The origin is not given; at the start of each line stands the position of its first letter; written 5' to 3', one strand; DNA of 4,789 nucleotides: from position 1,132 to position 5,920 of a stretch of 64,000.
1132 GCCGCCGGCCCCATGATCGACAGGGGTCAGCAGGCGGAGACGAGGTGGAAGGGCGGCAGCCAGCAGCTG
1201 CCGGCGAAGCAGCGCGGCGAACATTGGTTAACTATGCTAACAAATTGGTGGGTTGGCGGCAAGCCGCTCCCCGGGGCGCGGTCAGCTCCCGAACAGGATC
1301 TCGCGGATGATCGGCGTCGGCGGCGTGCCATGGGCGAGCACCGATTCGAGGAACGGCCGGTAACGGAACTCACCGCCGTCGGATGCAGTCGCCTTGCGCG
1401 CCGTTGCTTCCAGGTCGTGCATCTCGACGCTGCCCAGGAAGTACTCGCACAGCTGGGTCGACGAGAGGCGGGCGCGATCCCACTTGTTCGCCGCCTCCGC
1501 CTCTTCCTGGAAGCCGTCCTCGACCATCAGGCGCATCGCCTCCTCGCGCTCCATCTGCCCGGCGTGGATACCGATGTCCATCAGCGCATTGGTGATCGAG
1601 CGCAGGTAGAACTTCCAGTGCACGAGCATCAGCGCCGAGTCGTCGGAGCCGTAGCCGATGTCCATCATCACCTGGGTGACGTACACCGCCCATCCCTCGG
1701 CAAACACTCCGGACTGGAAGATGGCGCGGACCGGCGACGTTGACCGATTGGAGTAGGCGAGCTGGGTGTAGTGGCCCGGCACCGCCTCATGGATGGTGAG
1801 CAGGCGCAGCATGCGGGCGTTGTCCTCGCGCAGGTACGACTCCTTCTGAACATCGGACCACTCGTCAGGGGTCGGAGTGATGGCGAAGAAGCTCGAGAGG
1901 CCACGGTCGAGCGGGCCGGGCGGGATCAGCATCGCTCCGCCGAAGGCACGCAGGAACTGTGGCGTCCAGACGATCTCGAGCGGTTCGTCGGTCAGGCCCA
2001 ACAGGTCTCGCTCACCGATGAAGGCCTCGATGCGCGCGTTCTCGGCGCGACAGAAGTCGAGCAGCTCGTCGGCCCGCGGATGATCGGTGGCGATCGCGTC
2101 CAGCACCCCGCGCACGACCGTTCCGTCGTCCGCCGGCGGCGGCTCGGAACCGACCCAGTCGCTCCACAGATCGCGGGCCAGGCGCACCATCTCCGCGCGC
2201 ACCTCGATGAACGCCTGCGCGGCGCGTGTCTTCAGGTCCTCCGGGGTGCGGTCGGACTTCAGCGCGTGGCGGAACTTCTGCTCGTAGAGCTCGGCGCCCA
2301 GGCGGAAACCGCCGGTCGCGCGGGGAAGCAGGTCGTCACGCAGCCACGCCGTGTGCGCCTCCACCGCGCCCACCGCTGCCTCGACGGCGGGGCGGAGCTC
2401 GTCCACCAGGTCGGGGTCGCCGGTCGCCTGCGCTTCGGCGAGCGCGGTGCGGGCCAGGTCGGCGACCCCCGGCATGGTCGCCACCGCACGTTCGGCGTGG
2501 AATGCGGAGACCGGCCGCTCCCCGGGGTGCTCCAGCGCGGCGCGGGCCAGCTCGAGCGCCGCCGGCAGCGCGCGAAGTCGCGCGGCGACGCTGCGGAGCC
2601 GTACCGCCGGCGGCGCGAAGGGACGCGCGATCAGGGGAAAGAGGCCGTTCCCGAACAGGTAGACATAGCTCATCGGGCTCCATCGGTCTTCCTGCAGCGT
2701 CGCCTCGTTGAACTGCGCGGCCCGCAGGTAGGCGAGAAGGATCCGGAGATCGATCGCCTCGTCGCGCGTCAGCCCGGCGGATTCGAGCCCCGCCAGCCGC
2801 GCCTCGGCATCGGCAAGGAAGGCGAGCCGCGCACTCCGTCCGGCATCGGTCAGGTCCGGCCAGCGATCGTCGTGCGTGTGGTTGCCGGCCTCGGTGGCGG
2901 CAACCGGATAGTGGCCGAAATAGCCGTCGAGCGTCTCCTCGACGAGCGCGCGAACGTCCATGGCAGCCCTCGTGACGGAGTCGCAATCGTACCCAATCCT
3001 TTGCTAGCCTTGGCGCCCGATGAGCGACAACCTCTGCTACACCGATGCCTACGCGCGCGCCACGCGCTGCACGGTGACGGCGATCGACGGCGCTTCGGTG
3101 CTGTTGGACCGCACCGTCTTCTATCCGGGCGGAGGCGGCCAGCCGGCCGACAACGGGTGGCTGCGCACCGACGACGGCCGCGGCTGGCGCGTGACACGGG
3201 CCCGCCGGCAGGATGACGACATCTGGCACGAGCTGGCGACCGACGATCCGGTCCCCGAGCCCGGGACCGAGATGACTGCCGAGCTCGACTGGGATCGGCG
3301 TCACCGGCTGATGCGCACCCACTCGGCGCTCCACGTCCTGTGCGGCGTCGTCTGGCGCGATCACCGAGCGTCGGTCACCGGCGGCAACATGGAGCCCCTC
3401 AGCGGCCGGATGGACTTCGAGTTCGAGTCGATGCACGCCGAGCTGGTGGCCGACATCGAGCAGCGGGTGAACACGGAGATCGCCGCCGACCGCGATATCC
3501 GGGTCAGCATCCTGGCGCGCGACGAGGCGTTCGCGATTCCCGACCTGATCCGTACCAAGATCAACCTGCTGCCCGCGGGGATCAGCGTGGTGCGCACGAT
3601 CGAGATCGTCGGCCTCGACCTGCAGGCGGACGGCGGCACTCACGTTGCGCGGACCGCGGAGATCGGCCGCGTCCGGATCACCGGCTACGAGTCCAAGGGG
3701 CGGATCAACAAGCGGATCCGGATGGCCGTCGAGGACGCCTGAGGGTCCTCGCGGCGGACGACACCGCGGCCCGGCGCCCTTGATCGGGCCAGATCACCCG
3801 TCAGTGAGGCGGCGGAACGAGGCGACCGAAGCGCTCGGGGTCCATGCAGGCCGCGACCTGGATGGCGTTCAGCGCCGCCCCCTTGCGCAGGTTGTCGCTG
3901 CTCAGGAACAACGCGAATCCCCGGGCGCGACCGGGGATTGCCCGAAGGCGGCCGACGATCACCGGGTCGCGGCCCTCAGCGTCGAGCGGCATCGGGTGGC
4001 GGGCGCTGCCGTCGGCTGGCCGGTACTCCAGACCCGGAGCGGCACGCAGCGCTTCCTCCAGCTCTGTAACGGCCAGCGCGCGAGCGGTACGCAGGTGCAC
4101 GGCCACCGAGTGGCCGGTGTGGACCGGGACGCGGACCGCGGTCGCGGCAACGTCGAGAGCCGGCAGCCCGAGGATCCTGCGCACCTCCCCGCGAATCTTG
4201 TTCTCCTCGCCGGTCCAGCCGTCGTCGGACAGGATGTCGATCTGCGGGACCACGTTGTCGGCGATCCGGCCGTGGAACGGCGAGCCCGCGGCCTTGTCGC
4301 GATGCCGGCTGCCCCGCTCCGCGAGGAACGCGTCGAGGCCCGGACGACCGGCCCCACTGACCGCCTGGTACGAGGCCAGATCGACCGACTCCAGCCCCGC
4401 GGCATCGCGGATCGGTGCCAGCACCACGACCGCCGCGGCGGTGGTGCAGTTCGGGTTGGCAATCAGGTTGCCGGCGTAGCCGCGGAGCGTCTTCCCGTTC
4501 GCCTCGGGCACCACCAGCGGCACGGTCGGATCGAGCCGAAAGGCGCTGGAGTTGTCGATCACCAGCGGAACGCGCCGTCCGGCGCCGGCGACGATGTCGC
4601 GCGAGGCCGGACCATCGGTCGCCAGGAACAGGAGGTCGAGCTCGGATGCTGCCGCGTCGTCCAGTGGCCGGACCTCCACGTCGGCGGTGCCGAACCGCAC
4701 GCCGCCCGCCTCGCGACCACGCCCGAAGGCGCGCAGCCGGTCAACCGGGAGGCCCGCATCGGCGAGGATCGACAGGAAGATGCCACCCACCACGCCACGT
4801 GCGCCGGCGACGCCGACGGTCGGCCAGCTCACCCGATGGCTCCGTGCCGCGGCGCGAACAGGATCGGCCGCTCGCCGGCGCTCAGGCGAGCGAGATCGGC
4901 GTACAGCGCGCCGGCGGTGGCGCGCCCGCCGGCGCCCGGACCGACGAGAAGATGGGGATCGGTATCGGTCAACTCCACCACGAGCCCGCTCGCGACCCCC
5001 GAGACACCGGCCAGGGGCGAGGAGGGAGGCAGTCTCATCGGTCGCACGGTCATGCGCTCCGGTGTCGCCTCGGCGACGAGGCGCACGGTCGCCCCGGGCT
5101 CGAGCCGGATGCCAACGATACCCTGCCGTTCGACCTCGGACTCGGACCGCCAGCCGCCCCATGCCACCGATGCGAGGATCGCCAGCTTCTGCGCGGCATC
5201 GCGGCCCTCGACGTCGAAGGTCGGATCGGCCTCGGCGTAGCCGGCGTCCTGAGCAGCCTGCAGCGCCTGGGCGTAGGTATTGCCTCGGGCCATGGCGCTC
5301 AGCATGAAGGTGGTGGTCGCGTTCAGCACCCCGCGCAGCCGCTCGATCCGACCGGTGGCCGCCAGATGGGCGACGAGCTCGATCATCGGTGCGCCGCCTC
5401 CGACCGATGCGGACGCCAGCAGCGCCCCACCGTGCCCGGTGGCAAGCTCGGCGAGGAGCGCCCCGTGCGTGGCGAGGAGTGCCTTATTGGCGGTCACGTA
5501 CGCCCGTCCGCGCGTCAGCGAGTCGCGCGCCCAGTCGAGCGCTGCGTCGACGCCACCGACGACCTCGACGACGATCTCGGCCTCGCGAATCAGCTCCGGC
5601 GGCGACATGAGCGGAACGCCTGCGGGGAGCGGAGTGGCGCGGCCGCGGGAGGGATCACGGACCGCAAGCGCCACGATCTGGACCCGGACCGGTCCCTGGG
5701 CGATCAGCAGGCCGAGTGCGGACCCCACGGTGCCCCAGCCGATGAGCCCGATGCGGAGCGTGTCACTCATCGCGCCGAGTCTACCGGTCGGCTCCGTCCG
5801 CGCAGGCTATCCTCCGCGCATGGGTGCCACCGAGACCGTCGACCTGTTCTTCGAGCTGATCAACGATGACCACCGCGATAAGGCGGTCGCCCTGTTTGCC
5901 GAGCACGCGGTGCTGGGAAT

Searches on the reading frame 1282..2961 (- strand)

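Call 43: search_protein_families(library=pfam, proteins=[window:1282-2961:-], max_evalue=0.00001)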
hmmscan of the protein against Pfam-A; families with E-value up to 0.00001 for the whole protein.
window:1282-2961:- (559 aa): 1 family
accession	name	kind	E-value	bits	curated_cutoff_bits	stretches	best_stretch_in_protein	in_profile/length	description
PF05960.17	DUF885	-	2.3e-93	315.1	32.4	1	19-554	1-530/532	Bacterial protein of unknown function (DUF885)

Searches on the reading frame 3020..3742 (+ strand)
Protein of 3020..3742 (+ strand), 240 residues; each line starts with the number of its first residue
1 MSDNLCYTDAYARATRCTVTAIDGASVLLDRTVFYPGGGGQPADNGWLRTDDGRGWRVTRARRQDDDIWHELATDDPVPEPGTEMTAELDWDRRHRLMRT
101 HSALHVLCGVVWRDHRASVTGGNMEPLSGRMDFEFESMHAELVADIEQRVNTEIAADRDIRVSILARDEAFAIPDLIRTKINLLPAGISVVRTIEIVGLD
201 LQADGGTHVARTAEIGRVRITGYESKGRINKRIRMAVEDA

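Call 43: search_protein_families(library=pfam, proteins=[window:3020-3742:+], max_evalue=0.00001)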
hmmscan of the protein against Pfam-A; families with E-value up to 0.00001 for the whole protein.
window:3020-3742:+ (240 aa): 2 families
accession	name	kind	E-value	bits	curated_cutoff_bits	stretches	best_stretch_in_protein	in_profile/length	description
PF01411.24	tRNA-synt_2c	-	1.7e-09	37.2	30.3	1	18-93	478-552/552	tRNA synthetases class II (A)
PF07973.19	tRNA_SAD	-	3.9e-09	36.8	24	1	191-233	1-43/44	Threonyl and Alanyl tRNA synthetase second additional domain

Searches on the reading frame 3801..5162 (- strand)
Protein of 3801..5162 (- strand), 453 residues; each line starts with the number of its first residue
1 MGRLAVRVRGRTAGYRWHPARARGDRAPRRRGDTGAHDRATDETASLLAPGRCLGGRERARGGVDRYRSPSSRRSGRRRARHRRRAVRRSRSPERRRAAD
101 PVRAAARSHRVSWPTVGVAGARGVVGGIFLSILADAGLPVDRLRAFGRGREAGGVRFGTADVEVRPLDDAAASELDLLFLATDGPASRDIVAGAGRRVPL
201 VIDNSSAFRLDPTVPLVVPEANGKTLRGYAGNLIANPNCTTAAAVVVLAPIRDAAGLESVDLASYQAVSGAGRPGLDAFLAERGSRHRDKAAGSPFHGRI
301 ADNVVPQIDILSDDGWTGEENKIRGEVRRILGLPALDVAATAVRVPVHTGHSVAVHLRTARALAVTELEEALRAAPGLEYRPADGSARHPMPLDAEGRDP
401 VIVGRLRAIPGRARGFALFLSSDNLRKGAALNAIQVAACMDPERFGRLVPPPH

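Call 43: search_protein_families(library=pfam, proteins=[window:3801-5162:-], max_evalue=0.00001)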
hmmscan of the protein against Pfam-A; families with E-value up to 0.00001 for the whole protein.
window:3801-5162:- (453 aa): 2 families
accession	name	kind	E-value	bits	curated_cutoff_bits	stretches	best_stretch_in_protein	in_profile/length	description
PF02774.23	Semialdhyde_dhC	-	8.9e-35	120.9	26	1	248-427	1-184/184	Semialdehyde dehydrogenase, dimerisation domain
PF01118.30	Semialdhyde_dh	-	5.1e-19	69.3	26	1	115-227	1-119/121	Semialdehyde dehydrogenase, NAD binding domain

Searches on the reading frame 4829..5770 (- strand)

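Call 43: search_protein_families(library=pfam, proteins=[window:4829-5770:-], max_evalue=0.00001)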
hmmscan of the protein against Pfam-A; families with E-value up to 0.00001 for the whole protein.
window:4829-5770:- (313 aa): 2 families
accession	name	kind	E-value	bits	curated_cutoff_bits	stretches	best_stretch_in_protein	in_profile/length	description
PF00742.24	Homoserine_dh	-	6.2e-41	140.6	22.9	1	128-293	1-172/173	Homoserine dehydrogenase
PF03447.22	NAD_binding_3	-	3.1e-11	44.4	24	1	11-115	1-111/116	Homoserine dehydrogenase, NAD binding domain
